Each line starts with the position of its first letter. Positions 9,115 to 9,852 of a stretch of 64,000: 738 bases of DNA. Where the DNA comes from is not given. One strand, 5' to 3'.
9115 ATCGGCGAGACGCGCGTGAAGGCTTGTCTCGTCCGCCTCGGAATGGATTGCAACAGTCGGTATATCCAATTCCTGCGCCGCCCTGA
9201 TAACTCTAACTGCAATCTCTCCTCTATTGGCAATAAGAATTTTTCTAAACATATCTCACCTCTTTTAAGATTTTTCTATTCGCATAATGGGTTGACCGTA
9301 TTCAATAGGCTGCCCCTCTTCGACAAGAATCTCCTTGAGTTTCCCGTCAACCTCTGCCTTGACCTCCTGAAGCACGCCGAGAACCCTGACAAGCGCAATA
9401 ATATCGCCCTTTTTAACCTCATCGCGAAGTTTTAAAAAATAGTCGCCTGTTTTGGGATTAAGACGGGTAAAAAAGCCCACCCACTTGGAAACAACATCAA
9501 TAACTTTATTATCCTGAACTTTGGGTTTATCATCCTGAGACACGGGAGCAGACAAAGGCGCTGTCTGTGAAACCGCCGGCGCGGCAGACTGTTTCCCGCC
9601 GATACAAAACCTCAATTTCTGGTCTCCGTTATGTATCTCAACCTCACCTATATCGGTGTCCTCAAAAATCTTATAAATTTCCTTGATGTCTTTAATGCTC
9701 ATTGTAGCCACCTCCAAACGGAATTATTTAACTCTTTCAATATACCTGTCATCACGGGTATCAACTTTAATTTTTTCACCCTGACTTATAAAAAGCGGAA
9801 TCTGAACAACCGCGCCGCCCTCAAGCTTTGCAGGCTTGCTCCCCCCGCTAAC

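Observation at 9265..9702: accB-position BCCP homolog has Gly in place of the biotinylated lysine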

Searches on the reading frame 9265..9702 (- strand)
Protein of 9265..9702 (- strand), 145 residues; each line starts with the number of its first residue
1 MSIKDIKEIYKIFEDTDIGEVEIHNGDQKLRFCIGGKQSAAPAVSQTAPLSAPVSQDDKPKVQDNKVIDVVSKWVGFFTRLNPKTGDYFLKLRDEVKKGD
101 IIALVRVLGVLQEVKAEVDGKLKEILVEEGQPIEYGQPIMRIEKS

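Call 3: search_protein_families(library=pfam, proteins=[window:9265-9702:-], max_evalue=0.01)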
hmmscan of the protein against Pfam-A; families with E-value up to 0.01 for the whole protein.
window:9265-9702:- (145 aa): 4 families
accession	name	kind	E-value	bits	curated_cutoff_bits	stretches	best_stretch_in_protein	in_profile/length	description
PF00364.28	Biotin_lipoyl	-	4.1e-10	39.8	22.1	1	89-142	20-73/73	Biotin-requiring enzyme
PF13533.13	Biotin_lipoyl_2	-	6.4e-09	35.9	29.8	1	113-143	2-32/32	Biotin-lipoyl like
PF13437.12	HlyD_3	-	0.0042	18.3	22.2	1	114-143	2-31/106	HlyD family secretion protein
PF06898.16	YqfD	-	0.0063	15.9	25.2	0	56-102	172-219/379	Putative stage IV sporulation protein YqfD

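Call 4: search_protein_families(library=ncbifam, proteins=[window:9265-9702:-], max_evalue=0.01)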
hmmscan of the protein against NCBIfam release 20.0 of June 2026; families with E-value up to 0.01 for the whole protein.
window:9265-9702:- (145 aa): 18 families
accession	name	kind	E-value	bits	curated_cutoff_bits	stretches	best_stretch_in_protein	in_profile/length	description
TIGR00531.1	BCCP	equivalog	1.4e-21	77.6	115.2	1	1-144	1-156/156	acetyl-CoA carboxylase biotin carboxyl carrier protein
NF005457.0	PRK07051.1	equivalog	1.2e-13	51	87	1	68-143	4-79/80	acetyl-CoA carboxylase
NF006761.0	PRK09282.1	domain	1.3e-11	43.7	402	1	10-143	467-590/591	pyruvate carboxylase subunit B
TIGR01730.1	RND_mfp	subfamily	5e-05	22.4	94.9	1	113-144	28-59/322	efflux RND transporter periplasmic adaptor subunit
NF004173.0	PRK05641.1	equivalog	0.00016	22.3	199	1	79-141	89-151/153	putative acetyl-CoA carboxylase biotin carboxyl carrier protein subunit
NF010643.0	PRK14040.1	subfamily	0.00016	20.3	892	1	91-142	543-594/595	oxaloacetate decarboxylase subunit alpha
NF009554.0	PRK12999.1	equivalog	0.00017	19.5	965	1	25-143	1039-1146/1147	pyruvate carboxylase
TIGR02712.1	urea_carbox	equivalog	0.00033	18.5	1303.85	1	64-142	1122-1200/1201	urea carboxylase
NF008814.0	PRK11854.1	equivalog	0.00043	18.8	722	1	37-144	80-180/637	pyruvate dehydrogenase complex dihydrolipoyllysine-residue acetyltransferase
NF004309.0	PRK05704.1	equivalog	0.00054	19.4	449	1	87-144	21-78/408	2-oxoglutarate dehydrogenase complex dihydrolipoyllysine-residue succinyltransferase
TIGR01347.1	sucB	equivalog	0.00058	19.2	378.65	1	90-144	22-76/404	dihydrolipoyllysine-residue succinyltransferase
NF010645.0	PRK14042.1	equivalog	0.0024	16.7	1182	1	93-145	544-596/596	pyruvate carboxylase subunit B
TIGR03794.1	NHLM_micro_HlyD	equivalog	0.0032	16.4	156.2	0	99-144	241-286/421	NHLP bacteriocin system secretion protein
NF004547.1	PRK05889.1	equivalog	0.0034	17.5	75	1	94-142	22-70/71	biotin/lipoyl-binding carrier protein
NF011457.0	PRK14875.1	equivalog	0.0042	16.1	307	1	91-144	26-79/372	acetoin dehydrogenase dihydrolipoyllysine-residue acetyltransferase subunit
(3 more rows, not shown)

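Call 6: search_solved_structures(query=window:9265-9702:-, max_evalue=0.001, show_alignments=3)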
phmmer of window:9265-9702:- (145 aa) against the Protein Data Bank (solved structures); distinct sequences matched with E-value up to 0.001: 11.
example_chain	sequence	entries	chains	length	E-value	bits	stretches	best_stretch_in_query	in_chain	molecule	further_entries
4hr7_B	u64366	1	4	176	3.1e-14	56.5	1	1-143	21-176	Biotin carboxyl carrier protein of acetyl-CoA carboxylase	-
8uxz_B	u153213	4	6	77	2.6e-09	40.6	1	72-143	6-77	Biotin carboxyl carrier protein of acetyl-CoA carboxylase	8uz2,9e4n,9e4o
1bdo_A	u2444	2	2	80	2.7e-09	40.5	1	72-143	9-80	ACETYL-COA CARBOXYLASE | PROTEIN (ACETYL-COA CARBOXYLASE)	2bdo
3bdo_A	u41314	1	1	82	2.8e-09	40.4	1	71-143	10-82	PROTEIN (ACETYL-COA CARBOXYLASE)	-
1a6x_A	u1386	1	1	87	2.9e-09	40.4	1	71-143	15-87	APO-BIOTIN CARBOXYL CARRIER PROTEIN OF ACETYL-COA CARBOXYLASE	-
1o78_A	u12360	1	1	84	6.6e-05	26.3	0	89-142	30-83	BIOTIN CARBOXYL CARRIER PROTEIN OF METHYLMALONYL-COA CARBOXYL-TRANSFERASE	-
1dcz_A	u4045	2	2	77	7.6e-05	26.1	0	89-142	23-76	TRANSCARBOXYLASE 1.3S SUBUNIT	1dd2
5gu8_A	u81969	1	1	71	0.00035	23.9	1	89-141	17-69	149aa long hypothetical methylmalonyl-CoA decarboxylase gamma chain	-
2d5d_A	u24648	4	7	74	0.00037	23.9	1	89-141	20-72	methylmalonyl-CoA decarboxylase gamma chain | 149aa long hypothetical methylmalonyl-CoA decarboxylase gamma chain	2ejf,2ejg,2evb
5gua_A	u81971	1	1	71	0.00068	23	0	89-141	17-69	149aa long hypothetical methylmalonyl-CoA decarboxylase gamma chain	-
5gu9_A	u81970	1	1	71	0.00078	22.8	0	89-141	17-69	149aa long hypothetical methylmalonyl-CoA decarboxylase gamma chain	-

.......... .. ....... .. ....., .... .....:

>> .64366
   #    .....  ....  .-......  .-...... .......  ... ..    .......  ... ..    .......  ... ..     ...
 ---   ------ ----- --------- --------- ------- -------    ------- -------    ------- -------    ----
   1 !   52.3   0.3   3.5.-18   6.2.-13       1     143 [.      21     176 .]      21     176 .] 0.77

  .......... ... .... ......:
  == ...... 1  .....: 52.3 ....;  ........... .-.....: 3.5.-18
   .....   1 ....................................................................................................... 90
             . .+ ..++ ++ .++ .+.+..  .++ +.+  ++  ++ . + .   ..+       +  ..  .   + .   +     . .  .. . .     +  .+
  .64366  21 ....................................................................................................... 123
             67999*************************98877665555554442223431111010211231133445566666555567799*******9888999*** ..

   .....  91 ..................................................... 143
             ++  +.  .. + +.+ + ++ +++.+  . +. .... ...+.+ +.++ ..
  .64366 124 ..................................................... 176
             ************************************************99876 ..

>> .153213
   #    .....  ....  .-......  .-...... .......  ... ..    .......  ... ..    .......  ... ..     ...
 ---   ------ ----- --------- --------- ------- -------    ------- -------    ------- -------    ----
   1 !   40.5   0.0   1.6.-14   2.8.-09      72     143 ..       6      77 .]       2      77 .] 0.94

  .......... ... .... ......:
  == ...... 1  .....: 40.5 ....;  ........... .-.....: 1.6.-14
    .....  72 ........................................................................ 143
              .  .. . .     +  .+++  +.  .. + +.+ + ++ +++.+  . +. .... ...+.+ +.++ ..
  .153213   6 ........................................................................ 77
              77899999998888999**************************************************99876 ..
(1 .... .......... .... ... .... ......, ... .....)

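Call 7: find_homologous_proteins(query=window:9265-9702:-, max_evalue=0.00001)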
Query window:9265-9702:- (145 aa): 99 proteins with E <= 0.00001 among 147 candidates.
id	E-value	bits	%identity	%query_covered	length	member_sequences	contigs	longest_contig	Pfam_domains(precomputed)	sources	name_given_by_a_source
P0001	5.8e-88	310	100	100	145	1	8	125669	PF00364.29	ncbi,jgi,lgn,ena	jgi:biotin carboxyl carrier protein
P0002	1.9e-47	179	59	99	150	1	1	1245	PF00364.29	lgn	-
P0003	7.1e-47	177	59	99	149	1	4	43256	PF25984.1,PF00364.29,PF06898.17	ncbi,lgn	-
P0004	8.2e-47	177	59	99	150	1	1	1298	PF00364.29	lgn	-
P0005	1.2e-46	176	59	99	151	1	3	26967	PF25984.1,PF00364.29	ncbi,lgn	-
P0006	3.5e-46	175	58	99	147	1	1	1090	PF25984.1,PF00364.29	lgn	-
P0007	1.2e-45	173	54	100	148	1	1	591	PF00364.29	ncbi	-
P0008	2.8e-45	172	57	99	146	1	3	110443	PF00364.29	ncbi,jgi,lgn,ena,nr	ncbi:MAG: hypothetical protein A2Y33_00535 [Spirochaetes bacterium GWF1_51_8]|nr:MAG: hypothetical p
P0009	1.5e-44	169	58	99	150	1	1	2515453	PF25984.1,PF00364.29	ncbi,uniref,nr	ncbi:acetyl-CoA carboxylase biotin carboxyl carrier protein [Thermospira aquatica]|uniref:Biotin/lip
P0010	3.8e-44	168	58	99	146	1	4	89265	PF25984.1,PF00364.29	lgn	-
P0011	5.0e-44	168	57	99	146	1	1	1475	PF00364.29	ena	-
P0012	1.0e-43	167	57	98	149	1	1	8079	PF25984.1,PF00364.29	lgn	-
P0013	1.1e-43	167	54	99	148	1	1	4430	PF25984.1,PF00364.29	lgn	-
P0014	1.7e-43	166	54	99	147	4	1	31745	PF25984.1,PF00364.29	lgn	-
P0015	8.4e-43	164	50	98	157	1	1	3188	PF25984.1,PF00364.29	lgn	-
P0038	9.1e-39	151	55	97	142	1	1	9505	PF25984.1,PF00364.29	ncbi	-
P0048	5.3e-37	145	46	99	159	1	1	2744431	PF00364.29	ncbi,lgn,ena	-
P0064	1.0e-15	76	33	99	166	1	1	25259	-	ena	-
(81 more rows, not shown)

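Call 17: find_encoding_contigs(protein=P0001, flank=10000, max_places=4)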
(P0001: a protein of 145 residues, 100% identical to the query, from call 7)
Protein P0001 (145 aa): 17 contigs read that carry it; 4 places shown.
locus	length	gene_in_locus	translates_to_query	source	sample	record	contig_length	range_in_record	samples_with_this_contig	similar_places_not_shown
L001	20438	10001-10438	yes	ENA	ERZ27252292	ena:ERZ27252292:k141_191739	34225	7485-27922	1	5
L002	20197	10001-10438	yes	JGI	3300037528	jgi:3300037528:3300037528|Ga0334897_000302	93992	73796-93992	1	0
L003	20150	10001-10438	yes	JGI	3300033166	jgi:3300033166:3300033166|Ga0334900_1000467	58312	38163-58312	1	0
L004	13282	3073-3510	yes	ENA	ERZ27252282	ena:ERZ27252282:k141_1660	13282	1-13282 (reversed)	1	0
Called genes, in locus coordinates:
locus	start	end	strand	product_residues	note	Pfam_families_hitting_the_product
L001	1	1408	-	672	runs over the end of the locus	-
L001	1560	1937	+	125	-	PF01219:DAGK_prokar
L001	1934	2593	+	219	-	PF00702:Hydrolase, PF12710:HAD, PF13419:HAD_2, PF13242:Hydrolase_like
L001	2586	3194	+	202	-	PF01810:LysE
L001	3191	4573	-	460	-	PF19864:Radical_SAM_N2, PF04055:Radical_SAM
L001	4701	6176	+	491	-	-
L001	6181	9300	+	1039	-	PF02811:PHP, PF07733:DNA_pol3_alpha, PF17657:DNA_pol3_finger, PF14579:HHH_6, PF01336:tRNA_anti-codon (weak)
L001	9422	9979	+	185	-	PF08207:EFP_N, PF01132:EFP, PF09285:Elong-fact-P_C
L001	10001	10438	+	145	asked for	PF00364:Biotin_lipoyl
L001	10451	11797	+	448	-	PF00289:Biotin_carb_N, PF02222:ATP-grasp, PF02786:CPSase_L_D2, PF07478:Dala_Dala_lig_C, PF08443:RimK (faint), PF02785:Biotin_carb_C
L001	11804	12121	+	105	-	PF03780:Asp23 (weak)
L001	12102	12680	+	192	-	-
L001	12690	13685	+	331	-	PF00989:PAS, PF13188:PAS_8 (weak), PF13426:PAS_9, PF00990:GGDEF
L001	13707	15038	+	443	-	PF19289:PmbA_TldD_3rd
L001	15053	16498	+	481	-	PF01523:PmbA_TldD_1st, PF19290:PmbA_TldD_2nd (weak), PF19289:PmbA_TldD_3rd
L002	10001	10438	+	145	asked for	PF00364:Biotin_lipoyl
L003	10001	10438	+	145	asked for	PF00364:Biotin_lipoyl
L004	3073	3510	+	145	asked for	PF00364:Biotin_lipoyl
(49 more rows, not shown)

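Call 18: find_encoding_contigs(protein=P0009, flank=10000, max_places=2)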
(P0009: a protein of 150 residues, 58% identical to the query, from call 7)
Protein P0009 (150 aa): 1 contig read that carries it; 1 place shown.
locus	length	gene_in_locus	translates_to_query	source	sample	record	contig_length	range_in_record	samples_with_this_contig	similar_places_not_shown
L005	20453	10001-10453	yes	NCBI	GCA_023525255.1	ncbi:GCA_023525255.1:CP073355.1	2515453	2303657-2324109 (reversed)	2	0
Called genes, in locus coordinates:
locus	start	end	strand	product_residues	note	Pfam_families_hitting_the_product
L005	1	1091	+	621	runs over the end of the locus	PF13292:DXP_synthase_N, PF00676:E1_dh, PF02775:TPP_enzyme_C (faint), PF02779:Transket_pyr, PF02780:Transketolase_C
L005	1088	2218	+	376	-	PF13185:GAF_2, PF01590:GAF, PF00990:GGDEF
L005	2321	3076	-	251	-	PF01479:S4, PF01728:FtsJ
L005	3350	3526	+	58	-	-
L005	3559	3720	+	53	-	-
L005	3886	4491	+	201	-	-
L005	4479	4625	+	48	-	-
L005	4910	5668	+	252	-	PF00290:Trp_syntA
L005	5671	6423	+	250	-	PF00753:Lactamase_B, PF23023:Anti-Pycsar_Apyc1 (weak), PF12706:Lactamase_B_2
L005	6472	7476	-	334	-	PF01116:F_bP_aldolase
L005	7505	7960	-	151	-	-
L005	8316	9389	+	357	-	PF01321:Creatinase_N, PF00557:Peptidase_M24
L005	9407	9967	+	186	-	PF08207:EFP_N, PF01132:EFP, PF09285:Elong-fact-P_C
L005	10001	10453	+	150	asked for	PF00364:Biotin_lipoyl, PF25984:BSH_YknX (weak)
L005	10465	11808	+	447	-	PF00289:Biotin_carb_N, PF02222:ATP-grasp, PF02786:CPSase_L_D2, PF02785:Biotin_carb_C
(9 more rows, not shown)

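Call 25: find_encoding_contigs(protein=P0064, flank=10000, max_places=2)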
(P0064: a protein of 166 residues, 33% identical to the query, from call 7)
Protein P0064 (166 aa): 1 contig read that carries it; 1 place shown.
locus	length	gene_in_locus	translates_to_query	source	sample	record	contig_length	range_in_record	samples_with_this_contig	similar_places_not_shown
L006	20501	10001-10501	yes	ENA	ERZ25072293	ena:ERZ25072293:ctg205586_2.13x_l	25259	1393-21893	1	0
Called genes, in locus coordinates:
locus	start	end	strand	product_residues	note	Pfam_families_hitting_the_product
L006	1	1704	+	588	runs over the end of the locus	-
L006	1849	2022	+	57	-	-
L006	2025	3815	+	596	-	-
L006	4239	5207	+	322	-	-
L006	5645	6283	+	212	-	-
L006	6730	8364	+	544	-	PF24981:Beta-prop_ATRN-LZTR1, PF25852:DUF6242_C (faint), PF13415:Beta-prop_FBX42, PF24681:Kelch_KLHDC2_KLHL20_DRC7, PF24981:Beta-prop_ATRN-LZTR1, PF13415:Beta-prop_FBX42, PF24681:Kelch_KLHDC2_KLHL20_DRC7, PF15902:Sortilin-Vps10, +1 more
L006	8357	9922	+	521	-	PF24681:Kelch_KLHDC2_KLHL20_DRC7, PF13415:Beta-prop_FBX42, PF25852:DUF6242_C, PF24681:Kelch_KLHDC2_KLHL20_DRC7, PF13415:Beta-prop_FBX42, PF24981:Beta-prop_ATRN-LZTR1, PF13415:Beta-prop_FBX42, PF24981:Beta-prop_ATRN-LZTR1, +7 more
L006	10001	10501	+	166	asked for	-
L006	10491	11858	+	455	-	PF00289:Biotin_carb_N, PF02222:ATP-grasp, PF02786:CPSase_L_D2, PF08443:RimK (weak), PF07478:Dala_Dala_lig_C, PF02785:Biotin_carb_C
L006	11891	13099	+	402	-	-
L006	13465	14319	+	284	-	-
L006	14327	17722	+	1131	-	PF04257:RecC_N, PF27451:RecC_4th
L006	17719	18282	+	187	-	PF01300:Sua5_yciO_yrdC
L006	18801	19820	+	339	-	-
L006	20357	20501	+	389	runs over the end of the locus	-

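Call 26: find_encoding_contigs(protein=P0048, flank=10000, max_places=2)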
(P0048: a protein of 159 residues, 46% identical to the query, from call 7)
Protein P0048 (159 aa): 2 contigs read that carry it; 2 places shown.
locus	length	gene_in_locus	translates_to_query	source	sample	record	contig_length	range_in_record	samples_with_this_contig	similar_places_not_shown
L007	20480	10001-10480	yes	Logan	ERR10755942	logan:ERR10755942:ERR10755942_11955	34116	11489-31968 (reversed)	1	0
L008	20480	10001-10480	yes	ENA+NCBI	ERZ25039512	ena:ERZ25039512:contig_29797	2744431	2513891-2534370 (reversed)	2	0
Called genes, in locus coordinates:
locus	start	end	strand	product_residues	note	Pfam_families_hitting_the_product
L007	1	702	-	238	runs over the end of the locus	PF04519:Bactofilin (faint)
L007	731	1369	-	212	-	PF13171:DUF4004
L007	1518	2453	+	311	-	PF00196:GerE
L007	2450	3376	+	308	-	PF00196:GerE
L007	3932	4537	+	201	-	-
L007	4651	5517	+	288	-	-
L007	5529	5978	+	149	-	PF01220:DHquinase_II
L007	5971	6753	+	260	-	PF13174:TPR_6 (faint)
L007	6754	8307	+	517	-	-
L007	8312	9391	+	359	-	PF01321:Creatinase_N, PF00557:Peptidase_M24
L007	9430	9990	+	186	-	PF08207:EFP_N, PF01132:EFP, PF09285:Elong-fact-P_C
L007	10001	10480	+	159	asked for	PF00364:Biotin_lipoyl (weak)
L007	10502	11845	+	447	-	PF00289:Biotin_carb_N, PF02222:ATP-grasp, PF02786:CPSase_L_D2, PF07478:Dala_Dala_lig_C, PF02785:Biotin_carb_C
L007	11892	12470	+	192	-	-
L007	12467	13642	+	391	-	PF01472:PUA (faint), PF17785:PUA_3, PF02005:TRM (weak), PF10672:Methyltrans_SAM, PF02475:TRM5-TYW2_MTfase, PF03602:Cons_hypoth95, PF13847:Methyltransf_31 (weak)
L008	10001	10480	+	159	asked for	PF00364:Biotin_lipoyl (weak)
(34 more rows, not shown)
